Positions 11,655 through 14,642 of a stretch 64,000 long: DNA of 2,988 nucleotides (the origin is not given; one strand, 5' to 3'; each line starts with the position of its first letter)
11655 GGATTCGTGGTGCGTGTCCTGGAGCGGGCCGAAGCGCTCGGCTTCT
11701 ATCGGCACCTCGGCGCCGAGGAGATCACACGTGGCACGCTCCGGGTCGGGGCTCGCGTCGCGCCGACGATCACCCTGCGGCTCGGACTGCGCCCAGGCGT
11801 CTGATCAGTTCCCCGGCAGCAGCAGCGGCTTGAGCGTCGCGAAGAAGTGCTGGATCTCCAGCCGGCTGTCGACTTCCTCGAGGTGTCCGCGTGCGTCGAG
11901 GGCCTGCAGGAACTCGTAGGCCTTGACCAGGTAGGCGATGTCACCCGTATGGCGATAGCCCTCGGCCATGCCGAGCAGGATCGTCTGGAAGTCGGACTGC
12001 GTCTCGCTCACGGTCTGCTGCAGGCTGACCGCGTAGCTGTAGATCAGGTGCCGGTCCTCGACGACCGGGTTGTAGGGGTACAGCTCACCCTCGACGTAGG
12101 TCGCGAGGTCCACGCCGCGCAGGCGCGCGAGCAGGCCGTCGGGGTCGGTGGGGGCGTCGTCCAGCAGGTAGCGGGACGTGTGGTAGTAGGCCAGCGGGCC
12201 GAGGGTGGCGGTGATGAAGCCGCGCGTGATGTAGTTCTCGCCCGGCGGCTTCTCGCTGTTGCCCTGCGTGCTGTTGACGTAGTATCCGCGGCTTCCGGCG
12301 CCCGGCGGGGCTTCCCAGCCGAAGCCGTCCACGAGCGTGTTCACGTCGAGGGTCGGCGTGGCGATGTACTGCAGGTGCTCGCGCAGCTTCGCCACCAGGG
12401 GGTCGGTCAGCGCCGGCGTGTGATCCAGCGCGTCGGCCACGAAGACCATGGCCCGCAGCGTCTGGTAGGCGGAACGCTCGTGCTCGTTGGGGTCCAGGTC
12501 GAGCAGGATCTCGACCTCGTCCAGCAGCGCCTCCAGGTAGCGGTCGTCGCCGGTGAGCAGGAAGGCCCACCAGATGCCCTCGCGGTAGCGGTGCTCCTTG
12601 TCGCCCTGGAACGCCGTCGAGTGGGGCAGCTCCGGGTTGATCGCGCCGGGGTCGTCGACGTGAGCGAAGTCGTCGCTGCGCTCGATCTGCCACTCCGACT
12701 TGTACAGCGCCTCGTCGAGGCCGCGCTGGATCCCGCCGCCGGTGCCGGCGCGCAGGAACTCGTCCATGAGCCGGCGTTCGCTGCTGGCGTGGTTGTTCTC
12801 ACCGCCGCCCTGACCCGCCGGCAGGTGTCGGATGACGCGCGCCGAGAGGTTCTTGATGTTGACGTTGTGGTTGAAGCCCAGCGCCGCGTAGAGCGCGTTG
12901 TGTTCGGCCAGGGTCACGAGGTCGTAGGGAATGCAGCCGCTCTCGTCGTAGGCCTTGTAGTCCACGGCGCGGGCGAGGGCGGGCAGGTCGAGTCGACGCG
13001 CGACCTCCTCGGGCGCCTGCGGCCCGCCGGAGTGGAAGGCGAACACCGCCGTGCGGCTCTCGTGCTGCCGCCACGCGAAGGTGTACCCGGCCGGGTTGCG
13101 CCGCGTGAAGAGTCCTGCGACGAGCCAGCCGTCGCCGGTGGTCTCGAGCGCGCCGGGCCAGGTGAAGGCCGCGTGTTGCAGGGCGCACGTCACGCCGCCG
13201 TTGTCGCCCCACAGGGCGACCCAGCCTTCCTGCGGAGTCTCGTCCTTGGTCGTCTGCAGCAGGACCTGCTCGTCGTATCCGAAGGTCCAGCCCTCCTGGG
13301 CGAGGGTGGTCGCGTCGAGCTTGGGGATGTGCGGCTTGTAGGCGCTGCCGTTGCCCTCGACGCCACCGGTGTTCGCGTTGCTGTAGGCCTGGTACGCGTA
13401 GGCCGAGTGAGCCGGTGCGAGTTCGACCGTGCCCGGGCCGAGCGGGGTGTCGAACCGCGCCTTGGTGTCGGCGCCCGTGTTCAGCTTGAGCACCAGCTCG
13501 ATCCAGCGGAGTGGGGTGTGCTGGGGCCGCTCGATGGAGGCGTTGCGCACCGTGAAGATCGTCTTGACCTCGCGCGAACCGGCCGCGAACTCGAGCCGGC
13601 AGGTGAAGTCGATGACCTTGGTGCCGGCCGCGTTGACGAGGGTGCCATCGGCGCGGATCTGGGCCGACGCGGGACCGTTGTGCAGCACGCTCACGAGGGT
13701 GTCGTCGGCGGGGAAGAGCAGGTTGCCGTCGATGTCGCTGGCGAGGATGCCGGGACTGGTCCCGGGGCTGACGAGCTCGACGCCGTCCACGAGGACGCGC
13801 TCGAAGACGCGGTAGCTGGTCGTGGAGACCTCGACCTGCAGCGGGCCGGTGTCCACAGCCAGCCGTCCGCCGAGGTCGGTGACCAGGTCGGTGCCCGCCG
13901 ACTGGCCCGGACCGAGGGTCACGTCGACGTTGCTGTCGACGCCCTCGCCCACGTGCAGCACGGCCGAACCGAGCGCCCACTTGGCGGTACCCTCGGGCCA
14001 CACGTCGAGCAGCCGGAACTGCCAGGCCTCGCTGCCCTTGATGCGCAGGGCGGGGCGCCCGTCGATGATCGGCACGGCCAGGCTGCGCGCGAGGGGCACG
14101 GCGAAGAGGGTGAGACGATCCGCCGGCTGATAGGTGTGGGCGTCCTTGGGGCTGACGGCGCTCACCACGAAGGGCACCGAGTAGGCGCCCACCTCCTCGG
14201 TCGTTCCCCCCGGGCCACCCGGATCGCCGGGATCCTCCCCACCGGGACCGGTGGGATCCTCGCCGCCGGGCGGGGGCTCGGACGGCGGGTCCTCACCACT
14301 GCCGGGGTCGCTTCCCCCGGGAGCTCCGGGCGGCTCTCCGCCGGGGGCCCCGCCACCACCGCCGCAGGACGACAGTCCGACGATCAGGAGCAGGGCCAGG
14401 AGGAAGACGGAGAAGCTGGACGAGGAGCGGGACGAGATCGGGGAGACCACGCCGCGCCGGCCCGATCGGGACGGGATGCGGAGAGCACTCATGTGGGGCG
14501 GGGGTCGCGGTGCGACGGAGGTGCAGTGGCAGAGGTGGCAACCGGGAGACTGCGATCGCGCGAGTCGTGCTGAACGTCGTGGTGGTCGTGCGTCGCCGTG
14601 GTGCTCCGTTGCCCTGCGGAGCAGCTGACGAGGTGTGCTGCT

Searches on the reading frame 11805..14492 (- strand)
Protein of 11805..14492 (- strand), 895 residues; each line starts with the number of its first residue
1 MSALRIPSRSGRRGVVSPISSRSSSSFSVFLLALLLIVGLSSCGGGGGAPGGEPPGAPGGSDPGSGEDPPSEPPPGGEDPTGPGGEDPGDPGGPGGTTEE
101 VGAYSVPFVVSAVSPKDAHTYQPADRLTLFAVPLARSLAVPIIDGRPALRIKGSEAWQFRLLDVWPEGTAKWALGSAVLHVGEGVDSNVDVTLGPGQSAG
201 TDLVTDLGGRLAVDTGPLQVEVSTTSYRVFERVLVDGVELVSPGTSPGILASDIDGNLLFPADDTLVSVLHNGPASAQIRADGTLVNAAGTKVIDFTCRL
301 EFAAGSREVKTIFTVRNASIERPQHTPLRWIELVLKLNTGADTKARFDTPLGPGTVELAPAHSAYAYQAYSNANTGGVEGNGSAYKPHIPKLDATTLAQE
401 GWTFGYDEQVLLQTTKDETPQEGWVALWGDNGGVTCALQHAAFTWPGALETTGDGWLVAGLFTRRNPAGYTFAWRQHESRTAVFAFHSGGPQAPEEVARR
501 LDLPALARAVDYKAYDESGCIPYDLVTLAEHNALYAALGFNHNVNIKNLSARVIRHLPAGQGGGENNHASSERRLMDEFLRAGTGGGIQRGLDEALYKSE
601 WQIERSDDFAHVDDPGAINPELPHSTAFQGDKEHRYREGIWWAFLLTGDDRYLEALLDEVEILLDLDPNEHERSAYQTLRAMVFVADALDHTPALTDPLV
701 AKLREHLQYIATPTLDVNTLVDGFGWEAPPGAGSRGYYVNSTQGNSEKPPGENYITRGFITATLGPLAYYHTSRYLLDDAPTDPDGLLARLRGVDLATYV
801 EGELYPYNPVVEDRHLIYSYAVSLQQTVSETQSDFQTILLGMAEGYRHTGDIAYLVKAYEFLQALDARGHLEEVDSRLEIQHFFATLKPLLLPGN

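Call 58: search_protein_families(library=pfam, proteins=[window:11805-14492:-], max_evalue=0.001)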
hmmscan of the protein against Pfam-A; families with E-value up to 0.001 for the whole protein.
window:11805-14492:- (895 aa): 1 family
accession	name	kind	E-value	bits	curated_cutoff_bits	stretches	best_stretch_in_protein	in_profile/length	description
PF21345.3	PcRGLX_2nd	-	0.00084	18.9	23.5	0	205-315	4-122/360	PcRGLX-like protein central beta sandwich domain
